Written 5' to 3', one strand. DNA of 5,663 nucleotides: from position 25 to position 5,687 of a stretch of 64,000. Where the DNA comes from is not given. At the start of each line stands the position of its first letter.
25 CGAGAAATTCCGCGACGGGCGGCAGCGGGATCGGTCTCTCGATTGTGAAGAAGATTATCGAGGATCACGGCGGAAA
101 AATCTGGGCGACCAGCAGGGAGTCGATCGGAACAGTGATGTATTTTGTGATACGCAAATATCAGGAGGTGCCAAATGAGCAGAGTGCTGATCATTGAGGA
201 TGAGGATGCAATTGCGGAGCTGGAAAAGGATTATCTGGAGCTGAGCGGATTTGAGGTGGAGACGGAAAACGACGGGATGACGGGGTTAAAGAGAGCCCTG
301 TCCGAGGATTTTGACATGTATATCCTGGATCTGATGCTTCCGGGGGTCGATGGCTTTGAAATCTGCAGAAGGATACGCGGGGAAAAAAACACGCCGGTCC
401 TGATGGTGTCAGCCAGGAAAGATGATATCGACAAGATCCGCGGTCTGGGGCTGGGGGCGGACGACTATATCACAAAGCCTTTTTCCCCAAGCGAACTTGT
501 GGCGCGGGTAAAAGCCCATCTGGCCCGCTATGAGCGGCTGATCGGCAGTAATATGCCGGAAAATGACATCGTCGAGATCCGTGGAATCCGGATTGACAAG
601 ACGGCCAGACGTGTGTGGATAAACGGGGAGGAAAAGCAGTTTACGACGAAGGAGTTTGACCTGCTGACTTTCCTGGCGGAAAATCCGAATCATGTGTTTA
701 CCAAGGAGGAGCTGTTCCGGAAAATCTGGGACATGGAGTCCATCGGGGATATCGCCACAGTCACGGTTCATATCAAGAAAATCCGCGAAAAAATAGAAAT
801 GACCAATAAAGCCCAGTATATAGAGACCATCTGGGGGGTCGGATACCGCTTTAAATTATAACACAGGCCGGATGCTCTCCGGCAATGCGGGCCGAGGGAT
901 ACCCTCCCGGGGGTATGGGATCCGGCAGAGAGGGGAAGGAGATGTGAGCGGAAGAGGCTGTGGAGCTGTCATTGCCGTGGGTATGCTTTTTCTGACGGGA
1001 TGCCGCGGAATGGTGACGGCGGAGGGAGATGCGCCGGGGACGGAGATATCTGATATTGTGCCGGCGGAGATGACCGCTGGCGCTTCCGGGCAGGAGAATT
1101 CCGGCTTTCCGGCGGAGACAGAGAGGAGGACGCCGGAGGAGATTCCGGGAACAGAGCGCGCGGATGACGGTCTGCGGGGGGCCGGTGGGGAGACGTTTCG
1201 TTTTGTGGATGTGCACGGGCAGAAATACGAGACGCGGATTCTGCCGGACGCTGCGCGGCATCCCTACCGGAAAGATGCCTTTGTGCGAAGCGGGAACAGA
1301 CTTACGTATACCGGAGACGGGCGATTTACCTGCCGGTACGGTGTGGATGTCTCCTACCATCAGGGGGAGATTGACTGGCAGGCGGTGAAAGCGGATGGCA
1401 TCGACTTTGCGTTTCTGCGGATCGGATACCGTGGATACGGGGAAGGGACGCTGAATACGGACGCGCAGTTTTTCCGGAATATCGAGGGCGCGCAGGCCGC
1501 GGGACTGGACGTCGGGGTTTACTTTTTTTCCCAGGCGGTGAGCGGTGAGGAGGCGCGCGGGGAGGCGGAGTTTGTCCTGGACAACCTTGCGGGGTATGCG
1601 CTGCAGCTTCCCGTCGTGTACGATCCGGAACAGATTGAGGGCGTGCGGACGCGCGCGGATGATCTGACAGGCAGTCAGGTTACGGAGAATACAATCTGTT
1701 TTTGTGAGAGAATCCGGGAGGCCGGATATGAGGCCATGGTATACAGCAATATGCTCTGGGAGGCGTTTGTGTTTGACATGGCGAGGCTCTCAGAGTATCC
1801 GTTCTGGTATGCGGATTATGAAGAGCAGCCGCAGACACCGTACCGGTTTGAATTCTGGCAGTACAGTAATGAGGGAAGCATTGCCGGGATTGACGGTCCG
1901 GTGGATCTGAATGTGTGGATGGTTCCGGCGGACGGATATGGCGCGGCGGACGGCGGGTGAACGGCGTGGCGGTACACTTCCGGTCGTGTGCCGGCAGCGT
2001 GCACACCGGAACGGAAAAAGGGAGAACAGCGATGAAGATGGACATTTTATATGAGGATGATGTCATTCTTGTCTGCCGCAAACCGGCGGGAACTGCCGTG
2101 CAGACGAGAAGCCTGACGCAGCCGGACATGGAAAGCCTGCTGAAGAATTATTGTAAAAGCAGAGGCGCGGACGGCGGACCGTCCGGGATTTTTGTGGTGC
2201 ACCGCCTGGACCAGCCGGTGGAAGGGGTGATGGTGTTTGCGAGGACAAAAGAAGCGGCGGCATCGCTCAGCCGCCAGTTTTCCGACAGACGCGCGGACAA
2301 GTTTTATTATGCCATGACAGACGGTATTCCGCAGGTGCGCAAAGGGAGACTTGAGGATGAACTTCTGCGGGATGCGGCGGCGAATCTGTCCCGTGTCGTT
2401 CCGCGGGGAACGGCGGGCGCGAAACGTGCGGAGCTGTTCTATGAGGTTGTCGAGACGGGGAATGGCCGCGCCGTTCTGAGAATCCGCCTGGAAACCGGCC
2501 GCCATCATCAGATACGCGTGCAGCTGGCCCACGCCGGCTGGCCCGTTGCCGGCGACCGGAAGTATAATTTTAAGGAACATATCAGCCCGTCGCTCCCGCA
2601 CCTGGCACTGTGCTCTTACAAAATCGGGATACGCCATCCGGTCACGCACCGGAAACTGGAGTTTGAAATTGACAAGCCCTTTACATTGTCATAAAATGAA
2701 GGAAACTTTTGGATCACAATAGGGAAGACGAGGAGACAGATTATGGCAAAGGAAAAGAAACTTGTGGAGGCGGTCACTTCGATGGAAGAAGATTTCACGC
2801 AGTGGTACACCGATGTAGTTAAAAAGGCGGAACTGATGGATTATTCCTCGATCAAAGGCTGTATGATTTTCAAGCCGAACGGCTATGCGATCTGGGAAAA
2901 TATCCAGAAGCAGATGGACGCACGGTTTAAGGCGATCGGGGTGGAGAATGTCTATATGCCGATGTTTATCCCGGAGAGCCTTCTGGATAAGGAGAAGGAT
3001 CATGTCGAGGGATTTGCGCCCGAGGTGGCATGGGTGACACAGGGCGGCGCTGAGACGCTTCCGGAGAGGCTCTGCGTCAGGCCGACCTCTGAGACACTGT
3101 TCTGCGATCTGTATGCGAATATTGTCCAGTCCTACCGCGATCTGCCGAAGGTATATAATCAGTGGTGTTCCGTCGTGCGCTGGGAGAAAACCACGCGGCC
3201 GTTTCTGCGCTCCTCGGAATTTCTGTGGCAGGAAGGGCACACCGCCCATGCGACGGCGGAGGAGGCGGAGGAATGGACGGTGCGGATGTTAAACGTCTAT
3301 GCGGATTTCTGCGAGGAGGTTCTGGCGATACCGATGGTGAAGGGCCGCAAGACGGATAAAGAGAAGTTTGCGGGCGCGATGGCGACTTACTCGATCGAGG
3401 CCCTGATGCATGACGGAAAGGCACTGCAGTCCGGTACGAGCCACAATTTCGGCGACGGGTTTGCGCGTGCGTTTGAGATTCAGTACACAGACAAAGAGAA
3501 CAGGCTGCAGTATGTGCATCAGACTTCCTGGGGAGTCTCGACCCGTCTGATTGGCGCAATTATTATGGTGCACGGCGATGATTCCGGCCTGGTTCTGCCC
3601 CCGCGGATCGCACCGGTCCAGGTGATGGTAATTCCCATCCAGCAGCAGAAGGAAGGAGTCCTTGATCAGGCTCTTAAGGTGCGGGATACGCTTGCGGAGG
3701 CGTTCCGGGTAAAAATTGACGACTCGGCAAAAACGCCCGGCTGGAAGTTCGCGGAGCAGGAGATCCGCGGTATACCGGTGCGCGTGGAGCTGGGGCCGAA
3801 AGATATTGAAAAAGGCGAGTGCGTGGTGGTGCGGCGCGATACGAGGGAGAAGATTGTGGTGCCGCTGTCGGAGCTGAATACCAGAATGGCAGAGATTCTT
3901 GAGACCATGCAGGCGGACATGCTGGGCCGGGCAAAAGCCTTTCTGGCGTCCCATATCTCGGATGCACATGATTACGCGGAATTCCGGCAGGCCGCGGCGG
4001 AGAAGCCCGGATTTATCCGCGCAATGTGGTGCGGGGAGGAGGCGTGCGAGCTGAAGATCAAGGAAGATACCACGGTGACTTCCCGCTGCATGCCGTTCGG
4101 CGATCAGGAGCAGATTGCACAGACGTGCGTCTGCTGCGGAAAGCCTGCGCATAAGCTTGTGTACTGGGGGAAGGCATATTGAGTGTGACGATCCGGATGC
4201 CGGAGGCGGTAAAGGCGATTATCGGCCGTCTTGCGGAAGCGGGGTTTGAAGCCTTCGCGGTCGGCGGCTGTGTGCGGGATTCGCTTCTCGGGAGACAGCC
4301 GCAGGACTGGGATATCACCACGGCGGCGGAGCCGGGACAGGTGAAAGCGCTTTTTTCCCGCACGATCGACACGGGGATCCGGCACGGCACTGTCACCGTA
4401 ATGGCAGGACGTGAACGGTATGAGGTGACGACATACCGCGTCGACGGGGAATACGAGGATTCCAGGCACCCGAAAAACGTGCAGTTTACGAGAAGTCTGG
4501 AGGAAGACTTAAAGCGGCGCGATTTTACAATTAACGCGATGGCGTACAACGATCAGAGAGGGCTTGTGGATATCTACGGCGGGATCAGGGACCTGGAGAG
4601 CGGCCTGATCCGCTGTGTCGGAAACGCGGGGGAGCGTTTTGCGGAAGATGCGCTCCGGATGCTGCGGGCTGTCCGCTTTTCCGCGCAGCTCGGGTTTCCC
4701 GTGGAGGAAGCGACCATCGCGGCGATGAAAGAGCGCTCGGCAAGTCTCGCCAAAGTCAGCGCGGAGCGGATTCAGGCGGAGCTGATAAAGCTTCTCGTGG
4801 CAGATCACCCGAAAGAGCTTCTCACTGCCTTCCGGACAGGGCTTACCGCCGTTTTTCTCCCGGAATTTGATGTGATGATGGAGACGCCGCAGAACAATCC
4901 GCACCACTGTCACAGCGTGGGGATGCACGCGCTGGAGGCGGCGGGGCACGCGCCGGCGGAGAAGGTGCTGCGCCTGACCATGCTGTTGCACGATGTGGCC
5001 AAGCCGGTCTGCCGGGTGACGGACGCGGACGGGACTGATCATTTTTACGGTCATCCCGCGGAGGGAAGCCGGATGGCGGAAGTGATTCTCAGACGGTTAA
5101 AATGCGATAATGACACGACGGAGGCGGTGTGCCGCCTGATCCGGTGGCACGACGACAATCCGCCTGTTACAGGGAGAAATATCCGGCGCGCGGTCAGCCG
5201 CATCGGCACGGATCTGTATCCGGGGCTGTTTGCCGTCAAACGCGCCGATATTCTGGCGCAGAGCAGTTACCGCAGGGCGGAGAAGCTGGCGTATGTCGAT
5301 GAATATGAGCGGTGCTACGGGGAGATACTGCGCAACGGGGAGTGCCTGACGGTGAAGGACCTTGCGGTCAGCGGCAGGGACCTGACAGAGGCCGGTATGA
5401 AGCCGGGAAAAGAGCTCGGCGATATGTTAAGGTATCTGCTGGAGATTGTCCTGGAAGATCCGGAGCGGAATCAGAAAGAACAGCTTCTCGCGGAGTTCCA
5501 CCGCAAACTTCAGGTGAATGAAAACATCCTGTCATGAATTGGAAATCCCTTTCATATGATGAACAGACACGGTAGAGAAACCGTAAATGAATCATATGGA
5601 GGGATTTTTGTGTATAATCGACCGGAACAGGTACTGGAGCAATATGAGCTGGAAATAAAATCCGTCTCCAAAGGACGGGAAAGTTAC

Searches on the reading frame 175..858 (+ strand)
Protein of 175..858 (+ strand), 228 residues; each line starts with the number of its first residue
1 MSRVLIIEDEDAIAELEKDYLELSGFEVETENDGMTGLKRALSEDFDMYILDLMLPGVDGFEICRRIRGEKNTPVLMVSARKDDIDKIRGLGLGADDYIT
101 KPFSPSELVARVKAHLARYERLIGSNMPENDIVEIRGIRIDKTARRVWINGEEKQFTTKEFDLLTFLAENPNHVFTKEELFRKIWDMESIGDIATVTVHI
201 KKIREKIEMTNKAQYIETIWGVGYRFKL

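Call 102: search_protein_families(library=padloc, alignment_id=A5, max_evalue=1e-10)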
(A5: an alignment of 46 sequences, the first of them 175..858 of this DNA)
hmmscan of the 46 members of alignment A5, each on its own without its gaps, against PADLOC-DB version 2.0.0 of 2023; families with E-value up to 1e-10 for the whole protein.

A. member 1, window:175-858:+ (228 aa): 0 families

B. families by the number of members that match (of 46 scanned): 6 families
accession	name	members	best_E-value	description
PDLC02657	DndA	1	1.7e-158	DndA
PDLC02759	SspA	1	1e-155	SspA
PDLC03398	REase_II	1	3.5e-18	Type II nicking endonuclease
PDLC04134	mad2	1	1.1e-14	mads_2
PDLC00938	Cas3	1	1.7e-12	CRISPR-associated helicase Cas3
PDLC02870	DpdF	1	9.4e-11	DpdF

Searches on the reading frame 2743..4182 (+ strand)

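Call 8: search_protein_families(library=pfam, proteins=[window:2743-4182:+], max_evalue=0.00001)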
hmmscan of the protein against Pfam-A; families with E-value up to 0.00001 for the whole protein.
window:2743-4182:+ (479 aa): 3 families
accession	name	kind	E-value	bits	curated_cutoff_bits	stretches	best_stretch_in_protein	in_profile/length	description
PF09180.16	ProRS-C_1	-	1e-25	90.1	31.5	1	411-479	1-71/71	Prolyl-tRNA synthetase, C-terminal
PF00587.30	tRNA-synt_2b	-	7.2e-22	78.7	29.3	1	108-275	9-177/179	tRNA synthetase class II core domain (G, H, P, S and T)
PF03129.25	HGTP_anticodon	-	1.6e-21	76.7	21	1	293-382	1-91/94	Anticodon binding domain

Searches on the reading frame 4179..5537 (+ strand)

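Call 8: search_protein_families(library=pfam, proteins=[window:4179-5537:+], max_evalue=0.00001)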
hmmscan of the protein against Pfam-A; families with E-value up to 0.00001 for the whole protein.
window:4179-5537:+ (452 aa): 4 families
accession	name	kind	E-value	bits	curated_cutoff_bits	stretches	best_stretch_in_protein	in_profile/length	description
PF01743.26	PolyA_pol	-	1.3e-41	142.4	23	1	26-145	2-126/126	Poly A polymerase head domain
PF12627.12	PolyA_pol_RNAbd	-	7.9e-15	54.8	22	1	172-232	1-62/64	Probable RNA and SrmB- binding site of polymerase A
PF13735.12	tRNA_NucTran2_2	-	2.1e-10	41.2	27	1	300-438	24-147/149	tRNA nucleotidyltransferase domain 2 putative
PF01966.28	HD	-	1.1e-06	29.3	22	1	243-359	4-113/116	HD domain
